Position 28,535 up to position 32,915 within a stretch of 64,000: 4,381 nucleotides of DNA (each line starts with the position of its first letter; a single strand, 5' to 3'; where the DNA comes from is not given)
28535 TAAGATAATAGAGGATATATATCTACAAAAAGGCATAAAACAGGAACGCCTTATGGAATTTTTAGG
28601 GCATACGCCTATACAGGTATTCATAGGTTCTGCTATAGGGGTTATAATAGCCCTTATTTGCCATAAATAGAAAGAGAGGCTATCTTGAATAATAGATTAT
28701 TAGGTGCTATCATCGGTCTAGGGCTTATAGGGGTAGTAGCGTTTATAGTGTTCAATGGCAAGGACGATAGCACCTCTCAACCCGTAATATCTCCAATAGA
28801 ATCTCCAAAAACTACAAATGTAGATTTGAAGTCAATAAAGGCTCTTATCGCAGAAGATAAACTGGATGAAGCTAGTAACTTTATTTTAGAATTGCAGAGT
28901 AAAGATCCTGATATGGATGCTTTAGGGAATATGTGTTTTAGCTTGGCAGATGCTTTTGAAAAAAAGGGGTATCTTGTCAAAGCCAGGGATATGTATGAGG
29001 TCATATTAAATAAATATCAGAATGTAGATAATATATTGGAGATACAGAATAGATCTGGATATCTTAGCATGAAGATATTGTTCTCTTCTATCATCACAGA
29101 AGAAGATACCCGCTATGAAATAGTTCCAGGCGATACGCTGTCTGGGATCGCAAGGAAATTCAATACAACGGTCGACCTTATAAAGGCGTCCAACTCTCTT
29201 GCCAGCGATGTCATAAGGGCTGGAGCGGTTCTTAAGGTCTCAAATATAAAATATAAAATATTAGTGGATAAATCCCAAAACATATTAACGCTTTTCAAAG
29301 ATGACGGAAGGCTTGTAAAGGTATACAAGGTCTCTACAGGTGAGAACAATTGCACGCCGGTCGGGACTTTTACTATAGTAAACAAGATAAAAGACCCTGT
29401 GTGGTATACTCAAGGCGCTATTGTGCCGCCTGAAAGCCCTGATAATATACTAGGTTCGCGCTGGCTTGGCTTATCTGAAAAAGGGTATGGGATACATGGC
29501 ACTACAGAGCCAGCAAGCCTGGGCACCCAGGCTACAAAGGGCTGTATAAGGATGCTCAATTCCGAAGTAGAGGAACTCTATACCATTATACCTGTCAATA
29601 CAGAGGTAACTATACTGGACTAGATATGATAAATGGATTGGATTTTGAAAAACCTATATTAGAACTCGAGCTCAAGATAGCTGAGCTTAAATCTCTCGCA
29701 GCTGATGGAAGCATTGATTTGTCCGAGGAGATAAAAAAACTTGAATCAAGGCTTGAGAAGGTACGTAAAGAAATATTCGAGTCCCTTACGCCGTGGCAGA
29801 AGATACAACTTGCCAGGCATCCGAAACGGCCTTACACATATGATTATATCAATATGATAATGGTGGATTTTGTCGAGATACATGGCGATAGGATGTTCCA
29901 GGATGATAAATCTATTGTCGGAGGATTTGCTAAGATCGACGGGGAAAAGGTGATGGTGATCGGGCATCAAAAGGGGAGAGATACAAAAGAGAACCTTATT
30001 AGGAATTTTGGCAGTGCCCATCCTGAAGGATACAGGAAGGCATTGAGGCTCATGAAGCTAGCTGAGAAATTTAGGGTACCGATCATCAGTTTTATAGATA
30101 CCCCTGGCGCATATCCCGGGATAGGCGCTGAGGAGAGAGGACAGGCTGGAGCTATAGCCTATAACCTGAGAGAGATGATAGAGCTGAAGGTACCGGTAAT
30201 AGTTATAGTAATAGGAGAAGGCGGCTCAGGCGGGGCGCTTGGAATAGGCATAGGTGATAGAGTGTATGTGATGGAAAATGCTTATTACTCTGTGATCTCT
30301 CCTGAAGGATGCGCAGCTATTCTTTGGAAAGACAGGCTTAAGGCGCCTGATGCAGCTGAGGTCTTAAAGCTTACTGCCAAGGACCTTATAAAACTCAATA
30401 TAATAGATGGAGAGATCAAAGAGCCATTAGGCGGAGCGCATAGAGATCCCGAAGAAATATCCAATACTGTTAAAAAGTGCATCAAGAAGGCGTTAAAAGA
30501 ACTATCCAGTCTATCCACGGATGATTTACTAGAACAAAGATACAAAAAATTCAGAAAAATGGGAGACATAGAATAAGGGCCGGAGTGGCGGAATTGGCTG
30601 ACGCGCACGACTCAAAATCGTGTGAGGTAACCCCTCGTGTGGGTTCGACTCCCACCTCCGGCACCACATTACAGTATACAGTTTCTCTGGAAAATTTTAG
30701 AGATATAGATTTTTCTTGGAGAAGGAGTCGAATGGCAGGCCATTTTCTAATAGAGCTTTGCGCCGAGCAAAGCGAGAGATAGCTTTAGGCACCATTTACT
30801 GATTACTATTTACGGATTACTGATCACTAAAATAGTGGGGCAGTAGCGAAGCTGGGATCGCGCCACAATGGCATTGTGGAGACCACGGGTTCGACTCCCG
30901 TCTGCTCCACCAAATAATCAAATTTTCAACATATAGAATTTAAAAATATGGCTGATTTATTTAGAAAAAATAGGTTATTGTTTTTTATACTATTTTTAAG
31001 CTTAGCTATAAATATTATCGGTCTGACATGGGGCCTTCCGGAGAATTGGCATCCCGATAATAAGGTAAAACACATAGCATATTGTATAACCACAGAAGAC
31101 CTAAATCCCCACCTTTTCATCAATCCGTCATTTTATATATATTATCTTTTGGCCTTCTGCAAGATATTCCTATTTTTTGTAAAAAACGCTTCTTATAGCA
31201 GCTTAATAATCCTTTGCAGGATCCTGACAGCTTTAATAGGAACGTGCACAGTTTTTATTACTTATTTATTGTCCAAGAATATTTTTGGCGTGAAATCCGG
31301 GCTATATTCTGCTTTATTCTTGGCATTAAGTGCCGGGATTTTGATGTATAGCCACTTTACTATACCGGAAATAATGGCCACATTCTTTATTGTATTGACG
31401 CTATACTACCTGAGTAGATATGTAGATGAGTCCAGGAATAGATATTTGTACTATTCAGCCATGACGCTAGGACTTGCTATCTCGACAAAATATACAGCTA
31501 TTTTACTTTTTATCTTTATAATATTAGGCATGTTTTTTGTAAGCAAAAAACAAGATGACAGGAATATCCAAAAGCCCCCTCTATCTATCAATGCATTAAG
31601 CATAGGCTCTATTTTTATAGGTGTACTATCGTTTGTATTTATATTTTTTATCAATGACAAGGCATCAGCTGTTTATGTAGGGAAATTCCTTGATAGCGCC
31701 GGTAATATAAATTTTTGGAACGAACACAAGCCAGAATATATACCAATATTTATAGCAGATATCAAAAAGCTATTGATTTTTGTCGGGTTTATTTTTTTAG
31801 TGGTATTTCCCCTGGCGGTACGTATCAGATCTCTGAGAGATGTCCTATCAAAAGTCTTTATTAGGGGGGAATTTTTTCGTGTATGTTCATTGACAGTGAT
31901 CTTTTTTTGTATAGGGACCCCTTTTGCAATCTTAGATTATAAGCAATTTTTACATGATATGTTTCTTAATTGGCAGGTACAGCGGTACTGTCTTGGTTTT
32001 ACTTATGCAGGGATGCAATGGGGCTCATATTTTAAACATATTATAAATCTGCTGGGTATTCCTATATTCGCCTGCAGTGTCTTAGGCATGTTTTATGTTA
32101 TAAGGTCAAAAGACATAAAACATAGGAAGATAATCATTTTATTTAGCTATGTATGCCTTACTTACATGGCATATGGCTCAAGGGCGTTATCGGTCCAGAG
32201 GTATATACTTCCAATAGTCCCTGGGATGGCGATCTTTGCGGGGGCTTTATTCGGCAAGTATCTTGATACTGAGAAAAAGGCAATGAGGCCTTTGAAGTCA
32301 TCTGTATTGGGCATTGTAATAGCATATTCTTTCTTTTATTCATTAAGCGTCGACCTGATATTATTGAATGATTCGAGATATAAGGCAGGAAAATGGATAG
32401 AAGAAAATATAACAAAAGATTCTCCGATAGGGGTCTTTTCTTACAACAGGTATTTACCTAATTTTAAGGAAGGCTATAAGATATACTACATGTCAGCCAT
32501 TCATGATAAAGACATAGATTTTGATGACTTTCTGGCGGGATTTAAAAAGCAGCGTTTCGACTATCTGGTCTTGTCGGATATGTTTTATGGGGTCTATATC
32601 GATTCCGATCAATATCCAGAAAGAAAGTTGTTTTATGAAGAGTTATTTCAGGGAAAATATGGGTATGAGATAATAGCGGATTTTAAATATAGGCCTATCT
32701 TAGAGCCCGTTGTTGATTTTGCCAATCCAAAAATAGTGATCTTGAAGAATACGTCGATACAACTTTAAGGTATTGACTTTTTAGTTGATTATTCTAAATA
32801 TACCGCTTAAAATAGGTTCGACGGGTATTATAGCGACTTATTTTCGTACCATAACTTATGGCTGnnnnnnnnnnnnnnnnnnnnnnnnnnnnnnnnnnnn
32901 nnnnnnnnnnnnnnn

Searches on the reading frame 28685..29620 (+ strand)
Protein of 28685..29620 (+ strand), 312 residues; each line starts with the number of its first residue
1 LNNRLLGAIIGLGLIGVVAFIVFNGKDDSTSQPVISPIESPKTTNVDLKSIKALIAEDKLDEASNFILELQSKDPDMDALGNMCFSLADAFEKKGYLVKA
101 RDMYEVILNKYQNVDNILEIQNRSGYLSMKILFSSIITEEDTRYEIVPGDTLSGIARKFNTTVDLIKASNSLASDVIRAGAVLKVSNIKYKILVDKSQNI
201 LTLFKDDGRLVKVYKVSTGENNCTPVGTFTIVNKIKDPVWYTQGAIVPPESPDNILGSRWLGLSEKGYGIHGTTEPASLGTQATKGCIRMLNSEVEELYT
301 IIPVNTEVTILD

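Call 21: search_protein_families(library=pfam, proteins=[window:28685-29620:+], max_evalue=0.001)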
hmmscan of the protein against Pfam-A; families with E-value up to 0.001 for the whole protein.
window:28685-29620:+ (312 aa): 2 families
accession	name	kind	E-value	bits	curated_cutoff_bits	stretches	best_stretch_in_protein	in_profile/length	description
PF03734.19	YkuD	-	1.2e-24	88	23.4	1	190-310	2-146/146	L,D-transpeptidase catalytic domain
PF01476.26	LysM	-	7.7e-13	48.6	20.9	1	144-185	1-42/43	LysM domain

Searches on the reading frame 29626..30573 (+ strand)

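Call 21: search_protein_families(library=pfam, proteins=[window:29626-30573:+], max_evalue=0.001)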
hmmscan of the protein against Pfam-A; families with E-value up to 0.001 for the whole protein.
window:29626-30573:+ (316 aa): 2 families
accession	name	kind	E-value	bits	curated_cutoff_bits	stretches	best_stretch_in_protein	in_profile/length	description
PF03255.19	ACCA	-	3.6e-151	503.1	23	1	5-313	2-310/310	Acetyl co-enzyme A carboxylase carboxyltransferase-like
PF01039.27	Carboxyl_trans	-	9.2e-21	74.5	22.3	1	94-245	281-428/493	Carboxyl transferase domain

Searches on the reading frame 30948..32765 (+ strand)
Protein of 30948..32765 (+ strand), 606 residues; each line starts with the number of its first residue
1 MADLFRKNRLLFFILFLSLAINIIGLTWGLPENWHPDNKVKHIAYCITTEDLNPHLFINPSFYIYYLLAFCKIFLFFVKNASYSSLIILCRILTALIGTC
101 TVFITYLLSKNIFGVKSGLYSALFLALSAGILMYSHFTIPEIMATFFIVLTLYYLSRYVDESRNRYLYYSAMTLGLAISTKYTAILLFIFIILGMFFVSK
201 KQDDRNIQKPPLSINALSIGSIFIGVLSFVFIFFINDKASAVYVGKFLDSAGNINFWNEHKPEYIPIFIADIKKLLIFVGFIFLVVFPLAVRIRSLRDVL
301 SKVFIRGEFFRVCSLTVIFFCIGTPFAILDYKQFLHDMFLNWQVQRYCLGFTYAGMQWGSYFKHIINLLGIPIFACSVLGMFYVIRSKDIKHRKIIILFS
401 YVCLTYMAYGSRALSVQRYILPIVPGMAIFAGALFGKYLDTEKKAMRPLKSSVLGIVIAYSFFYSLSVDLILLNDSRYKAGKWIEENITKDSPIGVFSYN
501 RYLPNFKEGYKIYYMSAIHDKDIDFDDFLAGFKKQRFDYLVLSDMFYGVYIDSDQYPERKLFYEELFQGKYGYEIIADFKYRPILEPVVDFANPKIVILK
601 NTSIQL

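Call 21: search_protein_families(library=pfam, proteins=[window:30948-32765:+], max_evalue=0.001)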
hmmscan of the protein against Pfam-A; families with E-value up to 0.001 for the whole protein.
window:30948-32765:+ (606 aa): 2 families
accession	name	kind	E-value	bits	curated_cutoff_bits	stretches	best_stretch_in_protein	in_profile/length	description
PF13231.12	PMT_2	-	9.5e-16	58.8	26.1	1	90-226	24-157/160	Dolichyl-phosphate-mannose-protein mannosyltransferase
PF02366.24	PMT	-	1.6e-09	38.1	22.7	1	87-230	82-231/245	Dolichyl-phosphate-mannose-protein mannosyltransferase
